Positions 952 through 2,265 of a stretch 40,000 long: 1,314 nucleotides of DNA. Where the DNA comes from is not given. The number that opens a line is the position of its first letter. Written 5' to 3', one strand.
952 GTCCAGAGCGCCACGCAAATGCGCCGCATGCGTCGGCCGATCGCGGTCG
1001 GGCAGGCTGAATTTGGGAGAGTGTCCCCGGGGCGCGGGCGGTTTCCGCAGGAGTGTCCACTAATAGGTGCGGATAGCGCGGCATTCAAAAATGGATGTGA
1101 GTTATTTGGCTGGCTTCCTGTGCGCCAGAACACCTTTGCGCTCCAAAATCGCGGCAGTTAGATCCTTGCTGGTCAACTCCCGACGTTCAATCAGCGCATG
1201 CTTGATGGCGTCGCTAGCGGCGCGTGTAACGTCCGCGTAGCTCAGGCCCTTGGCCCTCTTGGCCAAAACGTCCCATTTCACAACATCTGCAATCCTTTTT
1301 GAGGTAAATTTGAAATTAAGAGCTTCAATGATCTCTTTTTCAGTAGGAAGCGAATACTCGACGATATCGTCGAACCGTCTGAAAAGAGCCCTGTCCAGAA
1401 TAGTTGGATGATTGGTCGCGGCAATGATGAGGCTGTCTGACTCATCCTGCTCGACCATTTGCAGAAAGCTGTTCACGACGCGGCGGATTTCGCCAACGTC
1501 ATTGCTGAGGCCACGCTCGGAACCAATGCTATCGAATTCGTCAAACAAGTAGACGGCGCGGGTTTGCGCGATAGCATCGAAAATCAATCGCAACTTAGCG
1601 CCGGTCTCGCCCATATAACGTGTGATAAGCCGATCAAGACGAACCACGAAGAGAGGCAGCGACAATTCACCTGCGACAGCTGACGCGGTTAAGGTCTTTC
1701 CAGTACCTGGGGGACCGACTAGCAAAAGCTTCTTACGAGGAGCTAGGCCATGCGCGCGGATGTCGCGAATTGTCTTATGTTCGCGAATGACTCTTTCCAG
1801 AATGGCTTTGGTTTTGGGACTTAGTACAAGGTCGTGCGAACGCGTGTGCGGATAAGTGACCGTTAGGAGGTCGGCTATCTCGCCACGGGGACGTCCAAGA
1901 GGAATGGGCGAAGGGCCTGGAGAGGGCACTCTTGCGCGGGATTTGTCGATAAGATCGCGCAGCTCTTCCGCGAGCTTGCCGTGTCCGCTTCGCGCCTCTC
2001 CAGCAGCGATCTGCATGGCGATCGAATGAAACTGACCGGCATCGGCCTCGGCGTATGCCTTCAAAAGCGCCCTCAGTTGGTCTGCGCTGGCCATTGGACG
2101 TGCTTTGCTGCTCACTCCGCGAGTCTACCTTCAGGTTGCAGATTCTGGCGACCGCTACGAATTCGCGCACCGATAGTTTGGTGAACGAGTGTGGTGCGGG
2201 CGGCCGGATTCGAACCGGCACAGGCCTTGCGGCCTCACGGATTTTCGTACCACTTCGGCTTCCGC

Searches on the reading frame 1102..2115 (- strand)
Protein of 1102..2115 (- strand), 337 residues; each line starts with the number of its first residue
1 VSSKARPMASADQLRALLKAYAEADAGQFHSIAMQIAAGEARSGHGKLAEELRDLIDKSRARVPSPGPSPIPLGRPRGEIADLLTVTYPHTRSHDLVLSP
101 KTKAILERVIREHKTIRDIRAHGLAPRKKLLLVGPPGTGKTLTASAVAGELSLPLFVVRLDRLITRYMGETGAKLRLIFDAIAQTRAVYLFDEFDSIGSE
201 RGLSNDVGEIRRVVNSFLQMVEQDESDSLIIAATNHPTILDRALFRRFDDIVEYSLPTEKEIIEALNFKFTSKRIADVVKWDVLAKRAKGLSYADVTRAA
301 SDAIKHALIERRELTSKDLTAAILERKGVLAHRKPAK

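Call 8: find_encoding_contigs(protein=window:1102-2115:-, flank=6000, max_places=8)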
Protein window:1102-2115:- (337 aa): no gene with exactly this product is on record in the collection.

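Call 29: search_protein_families(library=pfam, proteins=[window:1102-2115:-], max_evalue=0.001)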
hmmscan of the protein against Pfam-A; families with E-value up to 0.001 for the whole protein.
window:1102-2115:- (337 aa): 3 families
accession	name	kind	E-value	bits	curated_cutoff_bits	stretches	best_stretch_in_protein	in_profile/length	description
PF00004.35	AAA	-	4.4e-29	102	21.2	1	130-254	1-129/131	ATPase family associated with various cellular activities (AAA)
PF13671.12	AAA_33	-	3.7e-05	24.5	27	1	130-202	2-47/143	AAA domain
PF07728.20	AAA_5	-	0.00029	21.3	22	0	130-165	2-38/139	AAA domain (dynein-related subfamily)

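Call 64: search_protein_families(library=padloc, proteins=[window:1102-2115:-], max_evalue=0.001)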
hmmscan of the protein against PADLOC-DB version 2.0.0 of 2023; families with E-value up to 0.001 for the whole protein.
window:1102-2115:- (337 aa): 8 families
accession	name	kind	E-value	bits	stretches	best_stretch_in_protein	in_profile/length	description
PDLC04232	IetA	-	3.9e-73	244.7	1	8-326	1-315/330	-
PDLC02196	IetA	-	1.8e-71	239.6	1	10-326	3-321/374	-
PDLC02195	IetA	-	6.1e-54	181.8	1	81-313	89-322/395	-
PDLC04231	IetA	-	5.2e-45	152.3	1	8-263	1-253/262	-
PDLC00914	TRIP13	-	3.6e-14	50.9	1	130-324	74-290/302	TRIP13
PDLC00915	TRIP13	-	6.8e-11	40.1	1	102-323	43-288/302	TRIP13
PDLC04140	mad8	-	0.00022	18.9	1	123-154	23-54/314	mads_8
PDLC03838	DolB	-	0.00036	17.9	0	130-197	169-241/375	-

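Call 65: search_protein_families(library=ncbifam, proteins=[window:1102-2115:-], max_evalue=0.001)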
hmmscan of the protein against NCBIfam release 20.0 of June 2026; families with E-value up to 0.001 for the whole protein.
window:1102-2115:- (337 aa): 16 families
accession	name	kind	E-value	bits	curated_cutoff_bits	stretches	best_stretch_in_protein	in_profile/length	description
NF042959.1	IteA_antiphage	equivalog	1.4e-57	195.5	510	1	82-328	80-322/367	anti-phage ATPase IteA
TIGR01243.1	CDC48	subfamily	6.3e-30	104.1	802.65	1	114-310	474-675/733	CDC48 family AAA ATPase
TIGR01241.2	FtsH_fam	equivalog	2e-29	102.8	600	1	128-323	196-399/598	ATP-dependent zinc metalloprotease FtsH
NF003069.1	PRK03992.1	subfamily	3.4e-29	102.2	500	1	113-323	151-369/379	proteasome-activating nucleotidase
TIGR01242.2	TIGR01242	subfamily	3.3e-28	98.7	500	1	120-323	141-352/362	proteasome-activating nucleotidase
NF047747.1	PrtsmActNtasePan2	equivalog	5.2e-23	81.9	700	1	118-323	176-389/397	proteasome-activating nucleotidase Pan2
NF047748.1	PrtsmActNtasePan1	equivalog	1.1e-22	80.6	750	1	121-322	176-385/405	proteasome-activating nucleotidase Pan1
NF041006.2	cell_div_CdvC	equivalog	1.3e-21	76.9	650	1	80-335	89-351/370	cell division protein CdvC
NF008004.0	PRK10733.1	equivalog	6.5e-21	74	1008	1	125-307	184-372/644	ATP-dependent zinc metalloprotease FtsH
TIGR03689.1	pup_AAA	equivalog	4.4e-14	52.1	504.75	1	120-246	209-352/512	proteasome ATPase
TIGR03922.1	T7SS_EccA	equivalog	2.7e-10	39.4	466.65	1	127-264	312-458/557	type VII secretion AAA-ATPase EccA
NF003229.0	PRK04195.1-5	equivalog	1.1e-07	30.9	280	1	94-215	17-129/413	replication factor C large subunit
NF003227.0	PRK04195.1-2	equivalog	7.8e-07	28.2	502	1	118-290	33-192/487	replication factor C large subunit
NF003233.0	PRK04195.2-3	equivalog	8.4e-06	24.9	471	1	125-207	36-120/504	replication factor C large subunit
NF007365.0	PRK09862.1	equivalog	0.00032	19.4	530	1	98-151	182-234/506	YifB family Mg chelatase-like AAA ATPase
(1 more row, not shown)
